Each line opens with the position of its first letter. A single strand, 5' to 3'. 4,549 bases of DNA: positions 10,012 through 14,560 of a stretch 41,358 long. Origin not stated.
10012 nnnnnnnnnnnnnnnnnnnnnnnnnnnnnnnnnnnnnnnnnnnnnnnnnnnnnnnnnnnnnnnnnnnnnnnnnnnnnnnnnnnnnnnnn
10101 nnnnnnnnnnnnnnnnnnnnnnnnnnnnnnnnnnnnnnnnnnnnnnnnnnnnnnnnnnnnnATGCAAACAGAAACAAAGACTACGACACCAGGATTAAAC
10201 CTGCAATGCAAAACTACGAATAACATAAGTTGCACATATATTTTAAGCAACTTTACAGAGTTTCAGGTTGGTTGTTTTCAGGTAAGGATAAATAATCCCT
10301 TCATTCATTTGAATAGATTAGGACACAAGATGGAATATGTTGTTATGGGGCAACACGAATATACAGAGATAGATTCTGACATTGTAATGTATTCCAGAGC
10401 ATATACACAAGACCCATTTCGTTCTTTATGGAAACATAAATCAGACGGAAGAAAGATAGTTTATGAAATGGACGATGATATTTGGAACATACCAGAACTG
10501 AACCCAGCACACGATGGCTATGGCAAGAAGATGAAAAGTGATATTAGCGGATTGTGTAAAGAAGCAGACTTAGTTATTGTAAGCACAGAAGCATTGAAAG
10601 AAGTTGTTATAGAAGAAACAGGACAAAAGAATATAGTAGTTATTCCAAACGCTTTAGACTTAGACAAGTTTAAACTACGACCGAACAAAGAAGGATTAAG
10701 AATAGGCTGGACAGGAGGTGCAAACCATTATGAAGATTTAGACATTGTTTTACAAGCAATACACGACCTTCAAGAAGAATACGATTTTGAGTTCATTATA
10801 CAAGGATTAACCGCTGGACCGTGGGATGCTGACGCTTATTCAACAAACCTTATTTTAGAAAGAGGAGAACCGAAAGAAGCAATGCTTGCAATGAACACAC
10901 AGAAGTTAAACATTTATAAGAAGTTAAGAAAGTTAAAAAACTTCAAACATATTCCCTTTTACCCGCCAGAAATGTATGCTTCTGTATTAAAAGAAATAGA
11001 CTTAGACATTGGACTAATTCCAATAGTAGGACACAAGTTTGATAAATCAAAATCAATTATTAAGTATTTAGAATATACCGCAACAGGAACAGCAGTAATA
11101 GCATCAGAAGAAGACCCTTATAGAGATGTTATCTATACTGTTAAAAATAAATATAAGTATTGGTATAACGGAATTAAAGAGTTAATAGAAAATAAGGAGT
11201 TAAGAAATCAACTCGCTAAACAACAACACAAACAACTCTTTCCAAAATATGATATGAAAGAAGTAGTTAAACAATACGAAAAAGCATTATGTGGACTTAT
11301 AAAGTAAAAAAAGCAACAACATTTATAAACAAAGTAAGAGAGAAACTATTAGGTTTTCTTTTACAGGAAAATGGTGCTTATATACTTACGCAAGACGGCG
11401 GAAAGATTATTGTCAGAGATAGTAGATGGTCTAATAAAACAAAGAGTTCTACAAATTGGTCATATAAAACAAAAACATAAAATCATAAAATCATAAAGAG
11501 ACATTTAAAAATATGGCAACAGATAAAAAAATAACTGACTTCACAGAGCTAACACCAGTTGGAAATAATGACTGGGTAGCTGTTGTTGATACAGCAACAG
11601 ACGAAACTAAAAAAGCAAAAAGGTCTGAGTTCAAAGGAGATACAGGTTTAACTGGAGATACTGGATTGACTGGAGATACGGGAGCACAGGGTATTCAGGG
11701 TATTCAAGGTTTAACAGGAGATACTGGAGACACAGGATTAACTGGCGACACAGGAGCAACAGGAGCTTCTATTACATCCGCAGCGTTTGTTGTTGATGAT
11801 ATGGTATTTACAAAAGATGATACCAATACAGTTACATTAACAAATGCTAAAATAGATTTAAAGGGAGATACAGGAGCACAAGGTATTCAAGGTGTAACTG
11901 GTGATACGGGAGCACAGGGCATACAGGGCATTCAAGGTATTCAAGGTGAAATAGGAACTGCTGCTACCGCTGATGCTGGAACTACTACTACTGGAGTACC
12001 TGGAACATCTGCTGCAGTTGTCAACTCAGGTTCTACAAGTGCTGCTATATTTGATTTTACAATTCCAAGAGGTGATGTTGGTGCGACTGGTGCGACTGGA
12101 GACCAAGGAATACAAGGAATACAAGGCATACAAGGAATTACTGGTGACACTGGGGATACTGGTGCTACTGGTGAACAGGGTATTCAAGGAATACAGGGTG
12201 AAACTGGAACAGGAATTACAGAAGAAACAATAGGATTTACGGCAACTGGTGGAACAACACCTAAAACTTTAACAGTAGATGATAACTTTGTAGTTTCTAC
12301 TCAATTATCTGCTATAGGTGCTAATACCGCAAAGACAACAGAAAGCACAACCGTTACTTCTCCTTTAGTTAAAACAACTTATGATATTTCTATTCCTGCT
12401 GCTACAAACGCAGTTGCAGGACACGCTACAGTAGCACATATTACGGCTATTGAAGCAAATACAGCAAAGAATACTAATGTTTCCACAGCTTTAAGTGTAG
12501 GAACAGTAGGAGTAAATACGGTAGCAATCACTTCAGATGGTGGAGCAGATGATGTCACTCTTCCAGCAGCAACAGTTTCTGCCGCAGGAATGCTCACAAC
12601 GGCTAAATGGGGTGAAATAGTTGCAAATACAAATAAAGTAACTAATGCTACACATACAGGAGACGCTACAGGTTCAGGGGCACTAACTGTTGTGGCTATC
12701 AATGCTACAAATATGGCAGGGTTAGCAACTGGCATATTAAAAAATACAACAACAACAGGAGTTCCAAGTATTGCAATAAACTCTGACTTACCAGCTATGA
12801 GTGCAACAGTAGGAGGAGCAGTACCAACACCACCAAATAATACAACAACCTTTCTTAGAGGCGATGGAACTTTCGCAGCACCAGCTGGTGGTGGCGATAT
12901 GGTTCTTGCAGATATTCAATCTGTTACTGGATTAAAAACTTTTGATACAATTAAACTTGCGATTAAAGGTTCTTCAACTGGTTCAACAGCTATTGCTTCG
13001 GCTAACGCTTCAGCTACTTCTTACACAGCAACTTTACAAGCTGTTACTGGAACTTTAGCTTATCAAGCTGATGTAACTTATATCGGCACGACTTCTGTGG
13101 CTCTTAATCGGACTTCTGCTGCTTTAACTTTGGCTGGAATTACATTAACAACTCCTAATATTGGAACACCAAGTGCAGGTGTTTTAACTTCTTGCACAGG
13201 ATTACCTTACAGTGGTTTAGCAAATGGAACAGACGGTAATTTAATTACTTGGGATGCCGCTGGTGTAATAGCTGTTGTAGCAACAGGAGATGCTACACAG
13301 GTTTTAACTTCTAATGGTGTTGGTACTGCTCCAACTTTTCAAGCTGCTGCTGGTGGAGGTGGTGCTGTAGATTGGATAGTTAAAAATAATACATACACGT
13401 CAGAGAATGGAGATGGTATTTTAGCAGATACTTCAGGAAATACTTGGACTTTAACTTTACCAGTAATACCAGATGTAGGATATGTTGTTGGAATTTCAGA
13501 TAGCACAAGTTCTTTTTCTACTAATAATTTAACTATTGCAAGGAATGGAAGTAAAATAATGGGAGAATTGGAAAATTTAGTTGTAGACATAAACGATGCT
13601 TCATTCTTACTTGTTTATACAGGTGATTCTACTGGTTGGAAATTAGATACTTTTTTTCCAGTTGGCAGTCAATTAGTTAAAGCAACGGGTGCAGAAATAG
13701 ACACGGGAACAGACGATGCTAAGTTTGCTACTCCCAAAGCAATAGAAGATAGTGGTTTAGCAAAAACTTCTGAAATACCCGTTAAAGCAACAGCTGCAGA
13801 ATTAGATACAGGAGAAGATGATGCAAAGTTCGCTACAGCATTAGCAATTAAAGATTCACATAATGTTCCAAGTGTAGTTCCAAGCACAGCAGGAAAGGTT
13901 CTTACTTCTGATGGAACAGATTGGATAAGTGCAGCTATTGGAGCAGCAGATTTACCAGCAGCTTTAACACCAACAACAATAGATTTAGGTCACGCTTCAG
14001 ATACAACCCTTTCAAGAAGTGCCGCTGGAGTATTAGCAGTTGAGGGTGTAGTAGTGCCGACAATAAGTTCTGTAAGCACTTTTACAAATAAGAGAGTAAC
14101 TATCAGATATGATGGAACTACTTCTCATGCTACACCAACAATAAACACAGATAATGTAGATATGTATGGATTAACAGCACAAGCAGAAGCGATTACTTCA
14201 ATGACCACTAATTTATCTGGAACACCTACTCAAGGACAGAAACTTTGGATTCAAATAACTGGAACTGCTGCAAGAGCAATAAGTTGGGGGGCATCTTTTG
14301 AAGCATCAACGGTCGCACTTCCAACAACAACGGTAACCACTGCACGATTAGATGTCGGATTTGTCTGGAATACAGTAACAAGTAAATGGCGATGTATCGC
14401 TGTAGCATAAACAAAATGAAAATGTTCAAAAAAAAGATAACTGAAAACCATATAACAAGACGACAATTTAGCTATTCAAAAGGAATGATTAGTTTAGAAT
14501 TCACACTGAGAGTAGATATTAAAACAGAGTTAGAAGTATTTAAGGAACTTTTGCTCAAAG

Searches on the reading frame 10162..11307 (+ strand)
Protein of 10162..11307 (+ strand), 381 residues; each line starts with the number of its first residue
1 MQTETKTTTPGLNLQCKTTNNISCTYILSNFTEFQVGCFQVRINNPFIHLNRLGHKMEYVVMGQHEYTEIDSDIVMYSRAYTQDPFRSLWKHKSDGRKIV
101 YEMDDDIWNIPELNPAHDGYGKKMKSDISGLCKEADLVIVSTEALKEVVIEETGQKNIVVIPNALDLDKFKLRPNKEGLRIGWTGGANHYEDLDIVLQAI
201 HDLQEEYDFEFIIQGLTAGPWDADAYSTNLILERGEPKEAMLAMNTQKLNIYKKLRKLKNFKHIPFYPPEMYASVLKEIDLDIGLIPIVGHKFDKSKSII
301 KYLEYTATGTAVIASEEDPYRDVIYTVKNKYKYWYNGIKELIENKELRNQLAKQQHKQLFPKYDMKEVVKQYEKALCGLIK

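Call 61: search_protein_families(library=phrogs, proteins=[window:10162-11307:+], max_evalue=0.001)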
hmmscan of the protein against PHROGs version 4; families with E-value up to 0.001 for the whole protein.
window:10162-11307:+ (381 aa): 2 families
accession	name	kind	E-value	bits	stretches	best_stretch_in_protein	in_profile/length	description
phrog_7162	-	moron, auxiliary metabolic gene and host takeover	1.3e-36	127.5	1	36-363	12-292/309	glycosyltransferase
phrog_2170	-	moron, auxiliary metabolic gene and host takeover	2.3e-06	27.9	1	116-333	108-302/374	glycosyltransferase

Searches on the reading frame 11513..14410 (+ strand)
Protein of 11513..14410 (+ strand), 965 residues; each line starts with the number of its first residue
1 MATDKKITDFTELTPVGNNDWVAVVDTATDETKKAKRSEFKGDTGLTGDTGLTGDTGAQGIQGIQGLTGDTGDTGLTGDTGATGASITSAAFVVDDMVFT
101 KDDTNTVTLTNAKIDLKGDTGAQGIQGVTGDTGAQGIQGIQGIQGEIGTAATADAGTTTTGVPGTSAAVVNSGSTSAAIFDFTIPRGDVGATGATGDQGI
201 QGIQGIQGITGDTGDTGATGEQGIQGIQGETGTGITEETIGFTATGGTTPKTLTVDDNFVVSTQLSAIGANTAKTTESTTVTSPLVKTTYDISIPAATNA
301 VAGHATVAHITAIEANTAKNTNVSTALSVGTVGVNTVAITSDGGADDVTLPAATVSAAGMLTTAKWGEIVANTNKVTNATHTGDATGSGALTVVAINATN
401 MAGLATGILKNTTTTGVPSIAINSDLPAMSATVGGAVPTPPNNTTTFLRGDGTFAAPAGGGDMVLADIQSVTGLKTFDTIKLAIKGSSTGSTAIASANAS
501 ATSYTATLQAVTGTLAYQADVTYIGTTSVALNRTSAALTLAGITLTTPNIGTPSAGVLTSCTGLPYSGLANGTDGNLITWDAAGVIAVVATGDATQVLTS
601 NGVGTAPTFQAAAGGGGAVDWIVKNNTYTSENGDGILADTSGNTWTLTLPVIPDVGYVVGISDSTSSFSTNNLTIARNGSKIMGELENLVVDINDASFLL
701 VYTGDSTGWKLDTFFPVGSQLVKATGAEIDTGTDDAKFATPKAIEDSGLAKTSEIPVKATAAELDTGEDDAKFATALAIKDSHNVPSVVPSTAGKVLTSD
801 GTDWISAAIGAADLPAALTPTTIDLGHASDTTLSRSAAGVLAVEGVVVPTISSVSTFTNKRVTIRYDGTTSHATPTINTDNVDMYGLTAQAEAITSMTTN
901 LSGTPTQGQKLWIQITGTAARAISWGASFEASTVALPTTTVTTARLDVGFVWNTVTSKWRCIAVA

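Call 61: search_protein_families(library=phrogs, proteins=[window:11513-14410:+], max_evalue=0.001)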
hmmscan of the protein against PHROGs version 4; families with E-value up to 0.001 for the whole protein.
window:11513-14410:+ (965 aa): 29 families (the best 25 are shown)
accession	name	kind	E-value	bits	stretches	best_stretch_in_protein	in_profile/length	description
phrog_6320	-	tail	9.8e-28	98.3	2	41-164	121-228/745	tail fiber protein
phrog_5073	-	tail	3.6e-26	93.3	2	117-397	260-517/519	tail fiber protein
phrog_819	-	tail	1.1e-18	67.8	1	40-528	554-964/1024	tail protein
phrog_366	-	tail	2.8e-18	67.6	2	157-280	305-405/474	tail fiber protein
phrog_3030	-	unknown function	3.3e-17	63.6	1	842-964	143-268/272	-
phrog_10972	-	tail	3.4e-16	60.6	3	187-233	169-215/343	tail fiber protein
phrog_1806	-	tail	5.3e-14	53.2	2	118-236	127-234/276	collagen like minor tail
phrog_18350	-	tail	3.5e-13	50.8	1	41-168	101-211/253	tail fiber protein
phrog_8745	-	tail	4.4e-12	45.1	2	41-176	1406-1509/1803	tail fiber protein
phrog_4302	-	unknown function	3.7e-11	43.5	1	623-710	262-349/499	-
phrog_30509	-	tail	1.3e-10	41.9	1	40-108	64-131/254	collagen like minor tail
phrog_3904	-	tail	2.4e-10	40.3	1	39-268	583-845/1086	tail fiber protein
phrog_32409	-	tail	3e-10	40.1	1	30-93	179-248/884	tail fiber protein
phrog_32123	-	unknown function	3e-10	40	1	183-261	238-323/532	-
phrog_22681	-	DNA, RNA and nucleotide metabolism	1.5e-09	38.9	0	42-87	108-153/157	DNA polymerase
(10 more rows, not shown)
